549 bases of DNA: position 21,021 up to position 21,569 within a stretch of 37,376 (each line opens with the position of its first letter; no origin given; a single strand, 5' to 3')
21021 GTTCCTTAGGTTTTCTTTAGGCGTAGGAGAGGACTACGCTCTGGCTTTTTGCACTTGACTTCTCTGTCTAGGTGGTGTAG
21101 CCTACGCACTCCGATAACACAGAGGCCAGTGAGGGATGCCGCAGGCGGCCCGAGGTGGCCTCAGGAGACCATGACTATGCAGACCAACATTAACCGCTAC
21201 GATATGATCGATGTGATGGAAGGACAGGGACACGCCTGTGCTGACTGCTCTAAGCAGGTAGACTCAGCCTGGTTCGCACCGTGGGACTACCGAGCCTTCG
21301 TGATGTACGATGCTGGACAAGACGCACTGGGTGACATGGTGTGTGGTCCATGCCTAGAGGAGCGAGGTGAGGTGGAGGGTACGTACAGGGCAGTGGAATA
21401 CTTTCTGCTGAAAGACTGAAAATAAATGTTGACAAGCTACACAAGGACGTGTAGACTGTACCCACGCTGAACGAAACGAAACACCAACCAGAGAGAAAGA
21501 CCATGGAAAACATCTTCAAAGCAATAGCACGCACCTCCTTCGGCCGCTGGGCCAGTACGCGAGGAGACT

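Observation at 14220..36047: Nine or more stem-loops with a fixed A-N-G-G-A-Y hexaloop (CsrA/RsmA-type binding hairpins) on the transcribed strand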

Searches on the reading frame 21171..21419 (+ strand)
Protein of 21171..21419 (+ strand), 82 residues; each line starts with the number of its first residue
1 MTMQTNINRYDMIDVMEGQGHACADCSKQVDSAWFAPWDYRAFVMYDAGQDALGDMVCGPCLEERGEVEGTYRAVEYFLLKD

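Call 22: search_protein_families(library=pfam, alignment_id=A1, max_evalue=0.01)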
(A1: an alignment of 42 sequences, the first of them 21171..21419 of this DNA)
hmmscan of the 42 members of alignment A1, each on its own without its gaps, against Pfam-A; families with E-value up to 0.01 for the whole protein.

A. member 1, window:21171-21419:+ (82 aa): 0 families

B. families by the number of members that match (of 42 scanned): 15 families
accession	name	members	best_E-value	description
PF17212.9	Tube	1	4.1e-45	Tail tubular protein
PF05866.16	RusA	1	3.4e-20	Endodeoxyribonuclease RusA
PF18909.5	dGTP_diPhyd_N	1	2.9e-19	dATP/dGTP diphosphohydrolase, N-terminal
PF00959.24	Phage_lysozyme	1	3.3e-18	Phage lysozyme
PF24072.1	T7_gp14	1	6e-15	T7 virus internal virion protein gp14 family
PF02739.22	5_3_exonuc_N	1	6.7e-11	5'-3' exonuclease, N-terminal resolvase-like domain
PF21265.3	SBB_T7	1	6.9e-10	Single-stranded DNA-binding protein, Bacteriophage T7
PF14743.12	DNA_ligase_OB_2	1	1.3e-08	DNA ligase OB-like domain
PF01367.25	5_3_exonuc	1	1.8e-07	5'-3' exonuclease, C-terminal SAM fold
PF04679.21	DNA_ligase_A_C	1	9e-05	ATP dependent DNA ligase C terminal region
PF11123.14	DNA_Packaging_2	1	0.00015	DNA packaging protein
PF10991.15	Enc34_ssDNA-bd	1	0.00025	Enterobacter phage Enc34, ssDNA-binding protein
PF00633.29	HHH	1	0.00085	Helix-hairpin-helix motif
PF14520.12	HHH_5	1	0.0092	Helix-hairpin-helix domain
PF20733.2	LRIM1_dimer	1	0.01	Dimerization domain in LRIM1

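Call 23: search_protein_families(library=phrogs, alignment_id=A1, max_evalue=0.001)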
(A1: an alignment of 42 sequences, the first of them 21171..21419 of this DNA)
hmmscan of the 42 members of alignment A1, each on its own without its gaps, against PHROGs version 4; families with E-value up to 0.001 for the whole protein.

A. member 1, window:21171-21419:+ (82 aa): 0 families

B. families by the number of members that match (of 42 scanned): 40 families (the first 25 are shown)
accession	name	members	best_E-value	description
phrog_107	-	1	2.9e-62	exonuclease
phrog_446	-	1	7.2e-53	tail protein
phrog_114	-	1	2.7e-36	ATP-dependent DNA ligase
phrog_7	-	1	1.4e-30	endolysin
phrog_308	-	1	4.6e-28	internal virion protein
phrog_140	-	1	7.3e-27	RusA-like Holliday junction resolvase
phrog_1035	-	1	1e-24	endonuclease VII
phrog_112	-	1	2.9e-23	Gp2.5-like ssDNA binding protein and ssDNA annealing protein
phrog_33534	-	1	6e-20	-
phrog_801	-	1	8.3e-19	dATP / dGTP pyrophosphohydrolase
phrog_3322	-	1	1.1e-15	endonuclease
phrog_2252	-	1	1.2e-13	endolysin; inhibits RNA polymerase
phrog_11894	-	1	5.7e-13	RusA-like Holliday junction resolvase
phrog_2524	-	1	3e-12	-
phrog_3118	-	1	1.1e-11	HNH endonuclease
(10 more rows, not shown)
